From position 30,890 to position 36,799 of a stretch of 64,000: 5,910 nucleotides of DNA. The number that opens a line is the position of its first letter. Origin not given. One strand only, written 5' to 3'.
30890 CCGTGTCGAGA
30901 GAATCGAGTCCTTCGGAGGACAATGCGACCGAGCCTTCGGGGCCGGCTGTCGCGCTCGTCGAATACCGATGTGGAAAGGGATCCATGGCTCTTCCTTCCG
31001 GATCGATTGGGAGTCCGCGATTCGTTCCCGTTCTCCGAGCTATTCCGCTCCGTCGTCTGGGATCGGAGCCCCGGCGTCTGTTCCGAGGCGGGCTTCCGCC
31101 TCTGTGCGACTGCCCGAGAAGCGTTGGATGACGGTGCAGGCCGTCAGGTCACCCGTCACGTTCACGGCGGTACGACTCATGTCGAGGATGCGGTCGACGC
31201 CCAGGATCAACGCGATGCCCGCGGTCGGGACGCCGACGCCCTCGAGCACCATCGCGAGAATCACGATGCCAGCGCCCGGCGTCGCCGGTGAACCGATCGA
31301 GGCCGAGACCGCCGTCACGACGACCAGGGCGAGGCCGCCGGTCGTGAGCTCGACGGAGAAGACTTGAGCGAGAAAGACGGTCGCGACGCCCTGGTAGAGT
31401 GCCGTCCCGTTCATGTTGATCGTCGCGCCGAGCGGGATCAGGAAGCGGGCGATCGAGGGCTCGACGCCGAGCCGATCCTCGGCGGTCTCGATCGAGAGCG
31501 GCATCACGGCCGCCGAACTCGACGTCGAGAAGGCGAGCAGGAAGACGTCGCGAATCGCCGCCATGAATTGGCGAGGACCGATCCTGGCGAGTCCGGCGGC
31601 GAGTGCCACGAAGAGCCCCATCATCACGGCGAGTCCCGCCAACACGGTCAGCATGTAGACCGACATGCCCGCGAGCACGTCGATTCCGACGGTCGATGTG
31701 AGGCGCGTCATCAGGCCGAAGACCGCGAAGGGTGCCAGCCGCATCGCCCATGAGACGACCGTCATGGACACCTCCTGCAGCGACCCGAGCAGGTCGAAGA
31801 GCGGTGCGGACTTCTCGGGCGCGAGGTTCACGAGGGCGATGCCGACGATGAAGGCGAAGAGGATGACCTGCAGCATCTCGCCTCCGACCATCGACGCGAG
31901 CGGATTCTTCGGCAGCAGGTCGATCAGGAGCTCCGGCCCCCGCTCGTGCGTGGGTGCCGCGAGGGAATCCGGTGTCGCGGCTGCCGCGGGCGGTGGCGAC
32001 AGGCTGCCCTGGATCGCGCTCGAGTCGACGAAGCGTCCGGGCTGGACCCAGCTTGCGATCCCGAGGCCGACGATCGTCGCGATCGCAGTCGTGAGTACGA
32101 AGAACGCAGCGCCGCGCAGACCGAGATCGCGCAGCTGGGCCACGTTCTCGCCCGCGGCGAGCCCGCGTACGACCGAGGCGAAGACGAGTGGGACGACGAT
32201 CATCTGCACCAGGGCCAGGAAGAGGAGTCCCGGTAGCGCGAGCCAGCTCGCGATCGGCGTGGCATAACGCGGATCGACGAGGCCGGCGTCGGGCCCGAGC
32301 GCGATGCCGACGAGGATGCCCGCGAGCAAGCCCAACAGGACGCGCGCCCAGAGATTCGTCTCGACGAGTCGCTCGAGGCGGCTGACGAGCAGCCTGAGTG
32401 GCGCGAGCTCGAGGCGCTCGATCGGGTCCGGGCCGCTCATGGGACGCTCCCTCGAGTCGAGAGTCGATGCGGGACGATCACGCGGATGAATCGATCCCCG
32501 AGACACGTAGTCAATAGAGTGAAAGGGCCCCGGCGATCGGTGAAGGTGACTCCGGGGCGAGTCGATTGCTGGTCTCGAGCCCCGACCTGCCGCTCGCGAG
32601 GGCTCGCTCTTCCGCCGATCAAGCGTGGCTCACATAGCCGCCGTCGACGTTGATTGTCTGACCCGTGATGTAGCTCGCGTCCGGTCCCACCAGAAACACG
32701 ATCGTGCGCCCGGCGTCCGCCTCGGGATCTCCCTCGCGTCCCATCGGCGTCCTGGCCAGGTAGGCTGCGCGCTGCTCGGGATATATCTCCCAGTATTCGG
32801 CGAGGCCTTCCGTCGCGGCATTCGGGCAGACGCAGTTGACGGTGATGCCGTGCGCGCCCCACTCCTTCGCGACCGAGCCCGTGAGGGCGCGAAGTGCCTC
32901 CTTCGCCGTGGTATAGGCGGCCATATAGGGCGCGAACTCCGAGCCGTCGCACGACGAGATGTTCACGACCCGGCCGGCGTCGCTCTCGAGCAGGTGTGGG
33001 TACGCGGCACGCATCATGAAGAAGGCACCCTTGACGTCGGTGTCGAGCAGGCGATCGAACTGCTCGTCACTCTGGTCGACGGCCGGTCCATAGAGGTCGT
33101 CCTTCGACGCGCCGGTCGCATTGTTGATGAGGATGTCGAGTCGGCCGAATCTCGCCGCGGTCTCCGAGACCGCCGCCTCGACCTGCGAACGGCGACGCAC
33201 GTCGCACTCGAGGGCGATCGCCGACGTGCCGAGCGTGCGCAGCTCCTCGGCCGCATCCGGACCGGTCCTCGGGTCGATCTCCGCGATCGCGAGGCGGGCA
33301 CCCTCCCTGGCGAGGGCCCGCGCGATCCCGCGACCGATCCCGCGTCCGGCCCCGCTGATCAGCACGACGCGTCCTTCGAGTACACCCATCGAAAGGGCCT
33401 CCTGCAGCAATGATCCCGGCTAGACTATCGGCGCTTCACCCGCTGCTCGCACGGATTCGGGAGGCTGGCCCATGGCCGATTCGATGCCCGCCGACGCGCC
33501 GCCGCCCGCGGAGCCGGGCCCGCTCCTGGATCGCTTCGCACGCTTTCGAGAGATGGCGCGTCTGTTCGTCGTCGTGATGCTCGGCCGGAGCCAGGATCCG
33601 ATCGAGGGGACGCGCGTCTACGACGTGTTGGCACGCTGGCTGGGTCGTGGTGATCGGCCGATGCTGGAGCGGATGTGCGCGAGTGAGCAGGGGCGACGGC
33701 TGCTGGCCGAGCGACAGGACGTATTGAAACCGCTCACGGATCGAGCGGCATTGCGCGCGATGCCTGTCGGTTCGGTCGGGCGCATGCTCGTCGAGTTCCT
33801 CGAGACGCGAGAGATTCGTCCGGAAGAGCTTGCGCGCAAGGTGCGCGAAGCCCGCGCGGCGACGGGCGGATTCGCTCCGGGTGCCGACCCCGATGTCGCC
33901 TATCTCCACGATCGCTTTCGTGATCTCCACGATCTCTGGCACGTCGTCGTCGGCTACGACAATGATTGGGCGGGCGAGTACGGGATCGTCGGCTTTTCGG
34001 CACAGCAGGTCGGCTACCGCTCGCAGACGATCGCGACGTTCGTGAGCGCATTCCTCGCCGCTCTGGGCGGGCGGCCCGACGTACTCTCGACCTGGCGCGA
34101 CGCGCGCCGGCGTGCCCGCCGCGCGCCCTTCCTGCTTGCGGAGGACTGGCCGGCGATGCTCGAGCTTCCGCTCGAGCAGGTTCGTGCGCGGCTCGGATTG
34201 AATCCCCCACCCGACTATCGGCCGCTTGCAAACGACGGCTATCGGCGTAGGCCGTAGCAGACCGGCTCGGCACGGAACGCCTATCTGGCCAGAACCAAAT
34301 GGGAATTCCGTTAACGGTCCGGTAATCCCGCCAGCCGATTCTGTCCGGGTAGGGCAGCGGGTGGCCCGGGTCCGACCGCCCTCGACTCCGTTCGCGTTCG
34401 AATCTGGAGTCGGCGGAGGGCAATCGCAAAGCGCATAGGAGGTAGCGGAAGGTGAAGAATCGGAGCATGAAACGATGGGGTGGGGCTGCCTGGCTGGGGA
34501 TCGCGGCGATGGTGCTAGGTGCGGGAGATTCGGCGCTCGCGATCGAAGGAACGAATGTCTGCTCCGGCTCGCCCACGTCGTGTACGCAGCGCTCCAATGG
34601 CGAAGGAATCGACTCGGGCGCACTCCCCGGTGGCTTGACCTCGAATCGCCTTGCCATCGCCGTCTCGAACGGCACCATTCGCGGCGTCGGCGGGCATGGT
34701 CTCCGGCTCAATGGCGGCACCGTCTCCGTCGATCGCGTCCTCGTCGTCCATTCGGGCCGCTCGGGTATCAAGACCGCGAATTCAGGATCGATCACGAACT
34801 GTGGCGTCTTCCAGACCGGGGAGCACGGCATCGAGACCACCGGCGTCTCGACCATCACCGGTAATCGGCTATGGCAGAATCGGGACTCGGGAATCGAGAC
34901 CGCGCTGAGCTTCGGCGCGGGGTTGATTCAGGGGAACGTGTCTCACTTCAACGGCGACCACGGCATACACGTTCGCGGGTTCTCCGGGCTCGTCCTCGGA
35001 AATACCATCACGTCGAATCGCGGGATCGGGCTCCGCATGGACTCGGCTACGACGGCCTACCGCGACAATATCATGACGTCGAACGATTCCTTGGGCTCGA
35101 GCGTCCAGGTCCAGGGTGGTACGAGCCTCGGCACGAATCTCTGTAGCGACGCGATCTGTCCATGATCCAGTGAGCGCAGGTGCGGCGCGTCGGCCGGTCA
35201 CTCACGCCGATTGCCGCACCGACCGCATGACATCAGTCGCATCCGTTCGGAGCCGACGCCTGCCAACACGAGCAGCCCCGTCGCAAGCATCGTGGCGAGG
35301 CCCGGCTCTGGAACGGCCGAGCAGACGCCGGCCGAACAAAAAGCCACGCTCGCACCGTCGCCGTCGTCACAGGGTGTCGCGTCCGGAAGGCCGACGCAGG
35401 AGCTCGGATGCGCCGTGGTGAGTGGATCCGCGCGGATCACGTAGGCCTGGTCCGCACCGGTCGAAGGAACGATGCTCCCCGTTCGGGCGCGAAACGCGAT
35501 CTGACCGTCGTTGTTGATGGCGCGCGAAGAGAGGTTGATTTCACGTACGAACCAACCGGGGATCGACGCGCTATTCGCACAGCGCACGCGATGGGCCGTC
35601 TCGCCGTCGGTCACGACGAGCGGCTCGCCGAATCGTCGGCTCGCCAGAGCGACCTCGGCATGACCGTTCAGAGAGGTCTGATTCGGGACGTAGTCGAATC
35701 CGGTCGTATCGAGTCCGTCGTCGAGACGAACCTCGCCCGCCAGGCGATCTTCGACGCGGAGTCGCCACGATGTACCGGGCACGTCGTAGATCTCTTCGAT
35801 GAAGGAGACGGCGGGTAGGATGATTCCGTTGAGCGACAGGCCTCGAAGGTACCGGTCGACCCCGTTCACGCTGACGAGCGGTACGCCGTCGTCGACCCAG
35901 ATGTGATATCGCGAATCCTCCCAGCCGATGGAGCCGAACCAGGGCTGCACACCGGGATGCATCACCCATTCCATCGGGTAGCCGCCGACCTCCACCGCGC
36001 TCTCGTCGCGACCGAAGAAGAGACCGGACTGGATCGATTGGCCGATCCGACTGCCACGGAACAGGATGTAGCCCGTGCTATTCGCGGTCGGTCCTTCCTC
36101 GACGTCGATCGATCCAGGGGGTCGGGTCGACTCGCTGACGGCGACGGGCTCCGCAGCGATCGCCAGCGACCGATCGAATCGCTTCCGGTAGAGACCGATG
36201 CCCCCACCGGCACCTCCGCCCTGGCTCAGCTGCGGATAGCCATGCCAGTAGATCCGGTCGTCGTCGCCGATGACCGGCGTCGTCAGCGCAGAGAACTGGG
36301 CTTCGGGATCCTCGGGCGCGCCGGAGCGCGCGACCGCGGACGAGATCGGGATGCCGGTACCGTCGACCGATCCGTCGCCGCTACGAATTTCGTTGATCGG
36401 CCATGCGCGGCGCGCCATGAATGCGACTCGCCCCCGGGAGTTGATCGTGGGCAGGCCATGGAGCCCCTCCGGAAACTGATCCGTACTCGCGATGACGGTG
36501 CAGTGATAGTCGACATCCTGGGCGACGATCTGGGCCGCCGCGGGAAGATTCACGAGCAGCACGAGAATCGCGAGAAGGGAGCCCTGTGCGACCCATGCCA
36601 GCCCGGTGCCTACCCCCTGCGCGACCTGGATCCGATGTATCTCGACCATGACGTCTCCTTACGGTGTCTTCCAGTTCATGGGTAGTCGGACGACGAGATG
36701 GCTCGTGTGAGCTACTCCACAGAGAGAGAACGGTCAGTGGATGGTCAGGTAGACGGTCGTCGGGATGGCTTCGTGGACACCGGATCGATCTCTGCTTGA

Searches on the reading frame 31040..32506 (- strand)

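Call 37: search_protein_families(library=pfam, proteins=[window:31040-32506:-], max_evalue=0.001)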
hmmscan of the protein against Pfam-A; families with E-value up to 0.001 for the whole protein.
window:31040-32506:- (488 aa): 1 family
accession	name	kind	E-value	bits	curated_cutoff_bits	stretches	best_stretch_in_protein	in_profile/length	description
PF00375.23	SDF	-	1.2e-111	373.9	27.9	1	52-462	1-386/387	Sodium:dicarboxylate symporter family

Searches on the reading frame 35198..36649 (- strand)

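Call 37: search_protein_families(library=pfam, proteins=[window:35198-36649:-], max_evalue=0.001)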
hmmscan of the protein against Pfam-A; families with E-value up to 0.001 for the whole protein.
window:35198-36649:- (483 aa): 1 family
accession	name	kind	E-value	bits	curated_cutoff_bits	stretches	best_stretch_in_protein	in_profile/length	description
PF24251.1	DUF7453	-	3.2e-06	26.7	26.2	0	67-216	116-265/460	Family of unknown function (DUF7453)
